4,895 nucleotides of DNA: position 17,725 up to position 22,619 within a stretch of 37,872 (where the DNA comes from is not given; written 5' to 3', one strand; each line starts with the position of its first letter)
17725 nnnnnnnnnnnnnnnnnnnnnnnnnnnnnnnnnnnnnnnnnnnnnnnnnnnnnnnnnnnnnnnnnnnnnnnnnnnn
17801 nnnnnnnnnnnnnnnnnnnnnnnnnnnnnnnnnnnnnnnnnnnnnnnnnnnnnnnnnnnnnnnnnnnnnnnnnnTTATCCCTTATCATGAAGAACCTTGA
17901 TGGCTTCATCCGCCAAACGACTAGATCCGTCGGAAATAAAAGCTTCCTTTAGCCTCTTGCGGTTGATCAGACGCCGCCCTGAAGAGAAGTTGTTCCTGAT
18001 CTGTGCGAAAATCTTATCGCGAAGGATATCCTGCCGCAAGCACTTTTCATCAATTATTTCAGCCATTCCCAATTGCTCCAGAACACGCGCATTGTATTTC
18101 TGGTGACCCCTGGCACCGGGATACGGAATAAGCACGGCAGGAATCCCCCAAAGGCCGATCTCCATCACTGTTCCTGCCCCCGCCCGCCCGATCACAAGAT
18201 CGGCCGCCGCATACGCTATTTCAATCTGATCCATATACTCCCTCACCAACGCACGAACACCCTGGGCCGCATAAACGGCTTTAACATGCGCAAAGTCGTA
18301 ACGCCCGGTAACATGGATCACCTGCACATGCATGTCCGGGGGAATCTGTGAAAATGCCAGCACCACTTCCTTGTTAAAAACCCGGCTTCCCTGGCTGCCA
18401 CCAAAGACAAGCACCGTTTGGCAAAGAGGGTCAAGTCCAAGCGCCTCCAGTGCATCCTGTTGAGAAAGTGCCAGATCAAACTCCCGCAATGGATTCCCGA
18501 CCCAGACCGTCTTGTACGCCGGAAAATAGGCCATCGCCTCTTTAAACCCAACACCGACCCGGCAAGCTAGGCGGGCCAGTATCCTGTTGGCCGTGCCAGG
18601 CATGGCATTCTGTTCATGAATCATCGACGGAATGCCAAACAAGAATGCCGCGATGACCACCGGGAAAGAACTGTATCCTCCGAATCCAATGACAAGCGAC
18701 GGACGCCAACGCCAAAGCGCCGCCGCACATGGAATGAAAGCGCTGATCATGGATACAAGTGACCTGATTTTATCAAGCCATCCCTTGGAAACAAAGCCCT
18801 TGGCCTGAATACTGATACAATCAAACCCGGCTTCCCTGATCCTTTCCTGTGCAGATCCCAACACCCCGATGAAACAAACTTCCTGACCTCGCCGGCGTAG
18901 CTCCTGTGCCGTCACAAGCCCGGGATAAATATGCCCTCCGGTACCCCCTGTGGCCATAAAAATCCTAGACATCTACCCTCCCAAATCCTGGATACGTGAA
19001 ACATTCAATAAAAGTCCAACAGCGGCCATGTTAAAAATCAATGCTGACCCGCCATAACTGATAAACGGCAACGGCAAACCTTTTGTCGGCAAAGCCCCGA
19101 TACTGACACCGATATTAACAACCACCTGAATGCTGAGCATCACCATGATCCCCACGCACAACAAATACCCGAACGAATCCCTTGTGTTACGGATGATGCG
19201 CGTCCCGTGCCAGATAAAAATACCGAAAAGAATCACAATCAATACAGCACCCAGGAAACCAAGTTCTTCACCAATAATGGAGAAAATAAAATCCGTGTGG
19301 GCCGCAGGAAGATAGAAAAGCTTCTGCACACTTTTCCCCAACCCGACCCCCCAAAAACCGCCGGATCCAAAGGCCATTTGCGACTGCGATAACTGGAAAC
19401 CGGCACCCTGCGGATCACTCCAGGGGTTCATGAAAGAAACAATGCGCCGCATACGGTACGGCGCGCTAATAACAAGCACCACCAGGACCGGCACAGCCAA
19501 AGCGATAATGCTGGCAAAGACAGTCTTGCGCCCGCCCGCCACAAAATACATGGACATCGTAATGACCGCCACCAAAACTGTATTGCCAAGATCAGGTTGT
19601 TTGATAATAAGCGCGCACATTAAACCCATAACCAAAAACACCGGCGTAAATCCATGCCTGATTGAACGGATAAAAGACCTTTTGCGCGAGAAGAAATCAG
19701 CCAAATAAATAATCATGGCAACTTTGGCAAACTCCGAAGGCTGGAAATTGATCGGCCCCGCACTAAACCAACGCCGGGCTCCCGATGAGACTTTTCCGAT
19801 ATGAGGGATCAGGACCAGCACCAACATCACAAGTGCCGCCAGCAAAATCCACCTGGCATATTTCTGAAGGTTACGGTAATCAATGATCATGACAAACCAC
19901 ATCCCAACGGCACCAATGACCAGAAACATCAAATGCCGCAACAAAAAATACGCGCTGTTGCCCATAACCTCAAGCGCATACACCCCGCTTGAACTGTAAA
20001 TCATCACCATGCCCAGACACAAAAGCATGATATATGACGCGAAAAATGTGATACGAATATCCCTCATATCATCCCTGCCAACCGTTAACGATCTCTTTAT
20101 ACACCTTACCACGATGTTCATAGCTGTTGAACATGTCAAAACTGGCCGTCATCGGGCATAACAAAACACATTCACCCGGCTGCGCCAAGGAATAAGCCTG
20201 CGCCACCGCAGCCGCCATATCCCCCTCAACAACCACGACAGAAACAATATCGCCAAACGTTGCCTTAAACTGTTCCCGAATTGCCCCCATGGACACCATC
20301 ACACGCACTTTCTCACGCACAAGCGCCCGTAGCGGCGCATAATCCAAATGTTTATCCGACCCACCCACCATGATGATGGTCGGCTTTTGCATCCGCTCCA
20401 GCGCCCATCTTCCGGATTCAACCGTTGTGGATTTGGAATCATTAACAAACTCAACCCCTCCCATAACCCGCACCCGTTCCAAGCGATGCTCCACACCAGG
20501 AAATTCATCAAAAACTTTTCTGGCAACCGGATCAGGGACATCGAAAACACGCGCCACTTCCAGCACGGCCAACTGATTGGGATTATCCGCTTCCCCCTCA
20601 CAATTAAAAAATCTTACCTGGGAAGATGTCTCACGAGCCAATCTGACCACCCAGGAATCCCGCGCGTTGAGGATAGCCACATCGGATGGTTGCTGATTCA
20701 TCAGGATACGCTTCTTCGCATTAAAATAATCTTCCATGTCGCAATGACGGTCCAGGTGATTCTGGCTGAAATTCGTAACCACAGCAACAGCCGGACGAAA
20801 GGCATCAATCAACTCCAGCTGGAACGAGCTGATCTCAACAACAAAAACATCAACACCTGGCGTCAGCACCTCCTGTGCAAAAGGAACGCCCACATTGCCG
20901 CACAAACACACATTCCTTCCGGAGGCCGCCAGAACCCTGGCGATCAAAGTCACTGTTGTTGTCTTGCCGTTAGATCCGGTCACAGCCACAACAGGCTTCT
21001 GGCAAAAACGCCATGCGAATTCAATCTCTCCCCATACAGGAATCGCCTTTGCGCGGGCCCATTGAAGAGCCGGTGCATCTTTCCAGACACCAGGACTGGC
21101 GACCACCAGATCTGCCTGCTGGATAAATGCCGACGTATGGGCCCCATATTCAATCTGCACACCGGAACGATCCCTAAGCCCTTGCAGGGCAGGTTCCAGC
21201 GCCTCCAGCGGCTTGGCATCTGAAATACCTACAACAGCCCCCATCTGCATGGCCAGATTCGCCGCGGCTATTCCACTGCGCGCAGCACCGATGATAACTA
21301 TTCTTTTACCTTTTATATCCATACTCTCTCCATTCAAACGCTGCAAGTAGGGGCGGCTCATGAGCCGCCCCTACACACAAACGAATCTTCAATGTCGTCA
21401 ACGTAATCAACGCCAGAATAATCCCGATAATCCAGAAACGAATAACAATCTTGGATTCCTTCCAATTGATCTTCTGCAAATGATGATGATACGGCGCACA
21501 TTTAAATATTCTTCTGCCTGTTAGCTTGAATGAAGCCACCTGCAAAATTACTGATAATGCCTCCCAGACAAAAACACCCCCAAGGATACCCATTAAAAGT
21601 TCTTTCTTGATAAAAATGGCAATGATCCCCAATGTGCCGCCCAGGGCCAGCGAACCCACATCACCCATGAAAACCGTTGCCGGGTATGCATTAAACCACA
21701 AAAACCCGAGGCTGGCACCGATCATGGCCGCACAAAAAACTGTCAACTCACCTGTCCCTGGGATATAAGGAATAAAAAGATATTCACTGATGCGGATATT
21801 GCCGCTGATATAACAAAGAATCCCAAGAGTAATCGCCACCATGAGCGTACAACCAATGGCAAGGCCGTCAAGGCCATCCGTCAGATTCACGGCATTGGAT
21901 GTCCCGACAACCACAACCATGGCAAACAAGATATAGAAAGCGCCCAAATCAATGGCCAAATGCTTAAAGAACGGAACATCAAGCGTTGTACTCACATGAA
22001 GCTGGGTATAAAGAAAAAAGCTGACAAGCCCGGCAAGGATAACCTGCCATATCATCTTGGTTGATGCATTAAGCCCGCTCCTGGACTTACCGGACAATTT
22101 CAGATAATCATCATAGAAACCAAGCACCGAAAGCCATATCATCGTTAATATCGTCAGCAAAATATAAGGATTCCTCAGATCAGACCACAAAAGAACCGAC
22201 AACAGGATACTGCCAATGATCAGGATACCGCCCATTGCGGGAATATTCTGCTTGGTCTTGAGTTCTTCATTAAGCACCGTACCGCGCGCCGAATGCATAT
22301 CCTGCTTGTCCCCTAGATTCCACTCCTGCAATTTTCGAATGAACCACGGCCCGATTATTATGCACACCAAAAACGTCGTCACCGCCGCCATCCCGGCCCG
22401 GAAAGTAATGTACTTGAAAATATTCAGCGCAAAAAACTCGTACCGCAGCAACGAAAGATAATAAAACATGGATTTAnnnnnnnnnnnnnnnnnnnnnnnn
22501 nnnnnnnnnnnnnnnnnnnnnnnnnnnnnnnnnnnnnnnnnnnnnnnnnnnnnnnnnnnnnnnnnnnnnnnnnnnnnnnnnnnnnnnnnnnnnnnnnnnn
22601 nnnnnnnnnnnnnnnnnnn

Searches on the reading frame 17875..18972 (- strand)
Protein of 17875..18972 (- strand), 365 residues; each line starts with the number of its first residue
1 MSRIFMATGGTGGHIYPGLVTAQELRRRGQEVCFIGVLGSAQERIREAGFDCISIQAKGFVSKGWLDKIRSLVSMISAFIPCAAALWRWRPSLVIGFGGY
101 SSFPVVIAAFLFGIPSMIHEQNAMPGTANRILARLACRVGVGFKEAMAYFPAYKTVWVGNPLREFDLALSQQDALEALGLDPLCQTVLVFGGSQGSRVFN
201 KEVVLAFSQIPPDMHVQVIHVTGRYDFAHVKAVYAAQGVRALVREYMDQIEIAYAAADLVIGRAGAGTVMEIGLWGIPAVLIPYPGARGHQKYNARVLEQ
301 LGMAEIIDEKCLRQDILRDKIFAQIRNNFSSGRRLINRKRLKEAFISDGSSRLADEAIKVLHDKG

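Call 60: search_protein_families(library=pfam, proteins=[window:17875-18972:-], max_evalue=0.00001)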
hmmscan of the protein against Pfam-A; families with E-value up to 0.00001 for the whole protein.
window:17875-18972:- (365 aa): 3 families
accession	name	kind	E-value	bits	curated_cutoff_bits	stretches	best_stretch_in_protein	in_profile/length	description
PF04101.22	Glyco_tran_28_C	-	2.8e-34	119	22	1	186-334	1-146/166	Glycosyltransferase family 28 C-terminal domain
PF03033.26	Glyco_transf_28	-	2.5e-31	109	26.2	1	4-139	1-137/139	Glycosyltransferase family 28 N-terminal domain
PF13579.12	Glyco_trans_4_4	-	9.1e-08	33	29.7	1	22-136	11-117/158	Glycosyl transferase 4-like domain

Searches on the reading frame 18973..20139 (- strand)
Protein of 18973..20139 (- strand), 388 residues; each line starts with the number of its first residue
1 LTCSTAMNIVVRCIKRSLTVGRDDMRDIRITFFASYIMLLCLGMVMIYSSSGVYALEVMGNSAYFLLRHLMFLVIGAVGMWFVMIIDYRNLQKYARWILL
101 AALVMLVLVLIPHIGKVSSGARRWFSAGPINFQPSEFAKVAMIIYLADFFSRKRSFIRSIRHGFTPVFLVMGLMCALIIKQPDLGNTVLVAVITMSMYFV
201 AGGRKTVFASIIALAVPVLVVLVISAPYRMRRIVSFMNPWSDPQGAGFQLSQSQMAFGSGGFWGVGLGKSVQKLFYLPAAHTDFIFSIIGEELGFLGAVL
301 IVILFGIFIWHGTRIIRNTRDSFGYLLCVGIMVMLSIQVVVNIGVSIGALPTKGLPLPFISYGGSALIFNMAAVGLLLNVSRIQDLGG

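Call 91: search_protein_families(library=pfam, proteins=[window:18973-20139:-], max_evalue=0.000001)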
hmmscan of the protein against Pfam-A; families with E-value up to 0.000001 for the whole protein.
window:18973-20139:- (388 aa): 1 family
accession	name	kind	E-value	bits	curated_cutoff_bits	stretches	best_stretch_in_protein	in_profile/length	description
PF01098.24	FTSW_RODA_SPOVE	-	8.3e-120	400.5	26.4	1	34-383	6-353/356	Cell cycle protein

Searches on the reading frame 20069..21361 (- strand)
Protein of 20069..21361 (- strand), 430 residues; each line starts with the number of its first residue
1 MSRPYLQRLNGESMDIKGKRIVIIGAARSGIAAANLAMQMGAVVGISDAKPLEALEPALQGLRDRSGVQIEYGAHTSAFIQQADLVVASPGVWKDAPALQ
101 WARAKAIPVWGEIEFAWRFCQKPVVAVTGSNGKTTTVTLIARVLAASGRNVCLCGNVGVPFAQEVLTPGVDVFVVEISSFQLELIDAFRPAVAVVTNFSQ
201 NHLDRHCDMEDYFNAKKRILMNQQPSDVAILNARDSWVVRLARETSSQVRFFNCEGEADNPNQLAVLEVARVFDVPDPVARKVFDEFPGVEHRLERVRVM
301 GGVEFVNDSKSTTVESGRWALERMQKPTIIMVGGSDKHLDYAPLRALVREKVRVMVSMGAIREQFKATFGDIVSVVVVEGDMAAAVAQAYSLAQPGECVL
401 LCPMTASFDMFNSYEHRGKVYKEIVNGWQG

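Call 91: search_protein_families(library=pfam, proteins=[window:20069-21361:-], max_evalue=0.000001)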
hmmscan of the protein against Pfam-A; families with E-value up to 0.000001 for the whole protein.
window:20069-21361:- (430 aa): 3 families
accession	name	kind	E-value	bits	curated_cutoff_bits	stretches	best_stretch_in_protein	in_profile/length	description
PF08245.18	Mur_ligase_M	-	6.7e-29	101.7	24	1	127-259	1-152/200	Mur ligase middle domain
PF21799.2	MurD-like_N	-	3.3e-10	40.5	27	1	19-111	1-88/88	Mur ligase MurD-like, N-terminal domain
PF02875.26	Mur_ligase_C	-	1.2e-07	33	28.4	1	292-403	1-125/127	Mur ligase, glutamate ligase domain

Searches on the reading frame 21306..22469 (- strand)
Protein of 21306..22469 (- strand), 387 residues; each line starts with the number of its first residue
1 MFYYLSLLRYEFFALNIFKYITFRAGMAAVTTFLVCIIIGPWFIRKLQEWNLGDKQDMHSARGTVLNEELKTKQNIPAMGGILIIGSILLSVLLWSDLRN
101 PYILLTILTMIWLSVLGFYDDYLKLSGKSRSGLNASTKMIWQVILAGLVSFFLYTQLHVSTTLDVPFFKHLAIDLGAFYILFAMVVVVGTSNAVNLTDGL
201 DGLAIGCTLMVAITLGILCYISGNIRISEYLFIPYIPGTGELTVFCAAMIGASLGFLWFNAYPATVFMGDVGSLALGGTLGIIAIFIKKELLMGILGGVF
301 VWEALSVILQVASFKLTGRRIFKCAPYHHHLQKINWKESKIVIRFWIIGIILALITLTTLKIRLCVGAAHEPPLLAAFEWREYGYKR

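Call 91: search_protein_families(library=pfam, proteins=[window:21306-22469:-], max_evalue=0.000001)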
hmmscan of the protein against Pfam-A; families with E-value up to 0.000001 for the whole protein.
window:21306-22469:- (387 aa): 1 family
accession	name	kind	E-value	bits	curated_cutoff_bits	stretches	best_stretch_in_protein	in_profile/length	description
PF00953.26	Glycos_transf_4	-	6.5e-35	120.9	27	1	105-286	3-158/160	Glycosyl transferase family 4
